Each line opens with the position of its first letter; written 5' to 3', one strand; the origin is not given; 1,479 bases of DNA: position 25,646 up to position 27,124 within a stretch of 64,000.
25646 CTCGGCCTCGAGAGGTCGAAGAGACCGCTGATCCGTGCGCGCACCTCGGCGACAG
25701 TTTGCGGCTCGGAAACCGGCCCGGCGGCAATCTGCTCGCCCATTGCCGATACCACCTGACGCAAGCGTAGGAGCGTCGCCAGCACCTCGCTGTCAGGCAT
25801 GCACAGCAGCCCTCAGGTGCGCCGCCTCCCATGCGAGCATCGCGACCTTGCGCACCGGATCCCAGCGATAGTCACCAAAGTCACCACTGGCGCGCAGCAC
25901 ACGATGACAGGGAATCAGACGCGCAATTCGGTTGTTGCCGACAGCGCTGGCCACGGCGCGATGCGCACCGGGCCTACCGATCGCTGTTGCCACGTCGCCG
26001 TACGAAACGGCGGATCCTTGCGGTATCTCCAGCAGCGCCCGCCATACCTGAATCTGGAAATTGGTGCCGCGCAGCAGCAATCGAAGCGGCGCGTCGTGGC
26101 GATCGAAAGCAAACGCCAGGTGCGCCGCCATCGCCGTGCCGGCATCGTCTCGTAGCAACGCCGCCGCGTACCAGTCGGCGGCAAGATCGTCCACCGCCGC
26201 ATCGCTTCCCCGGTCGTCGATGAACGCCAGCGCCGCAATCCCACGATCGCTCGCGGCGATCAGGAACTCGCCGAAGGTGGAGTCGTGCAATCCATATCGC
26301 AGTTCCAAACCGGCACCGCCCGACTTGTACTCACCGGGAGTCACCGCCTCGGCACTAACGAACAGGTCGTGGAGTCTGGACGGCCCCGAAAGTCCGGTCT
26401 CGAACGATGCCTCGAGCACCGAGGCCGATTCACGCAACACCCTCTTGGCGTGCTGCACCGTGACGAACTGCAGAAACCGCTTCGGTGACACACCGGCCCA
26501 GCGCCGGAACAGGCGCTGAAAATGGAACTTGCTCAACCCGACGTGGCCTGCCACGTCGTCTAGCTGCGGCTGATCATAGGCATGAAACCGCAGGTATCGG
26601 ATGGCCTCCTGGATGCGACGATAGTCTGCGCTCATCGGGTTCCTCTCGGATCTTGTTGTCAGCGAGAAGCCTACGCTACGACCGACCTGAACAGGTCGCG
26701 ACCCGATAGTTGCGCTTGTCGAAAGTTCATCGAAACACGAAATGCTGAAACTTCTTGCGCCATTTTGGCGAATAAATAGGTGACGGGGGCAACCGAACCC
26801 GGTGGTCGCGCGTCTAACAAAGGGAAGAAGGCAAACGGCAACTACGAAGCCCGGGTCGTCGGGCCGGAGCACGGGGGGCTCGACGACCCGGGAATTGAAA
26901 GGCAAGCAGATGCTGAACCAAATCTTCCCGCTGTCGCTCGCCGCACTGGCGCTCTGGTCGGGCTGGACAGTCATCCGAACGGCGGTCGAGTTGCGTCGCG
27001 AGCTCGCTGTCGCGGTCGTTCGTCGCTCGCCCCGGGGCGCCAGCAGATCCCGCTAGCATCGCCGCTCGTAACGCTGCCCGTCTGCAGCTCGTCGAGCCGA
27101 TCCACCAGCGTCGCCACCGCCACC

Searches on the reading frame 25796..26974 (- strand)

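Call 44: search_protein_families(library=pfam, max_evalue=0.001, proteins=[window:25796-26974:-])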
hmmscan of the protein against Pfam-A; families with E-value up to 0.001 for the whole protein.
window:25796-26974:- (393 aa): 4 families
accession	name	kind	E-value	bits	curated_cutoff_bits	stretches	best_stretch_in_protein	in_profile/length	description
PF01035.26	DNA_binding_1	-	2.1e-27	95.2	27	1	305-384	1-80/81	6-O-methylguanine DNA methyltransferase, DNA binding domain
PF12833.13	HTH_18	-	7.8e-16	58.6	33.6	1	142-217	2-78/80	Helix-turn-helix domain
PF00165.29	HTH_AraC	-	2.7e-08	34.2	26.6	1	138-169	11-42/42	Bacterial regulatory helix-turn-helix proteins, AraC family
PF02870.21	Methyltransf_1N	-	0.00016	22.6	21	1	225-256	1-32/71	6-O-methylguanine DNA methyltransferase, ribonuclease-like domain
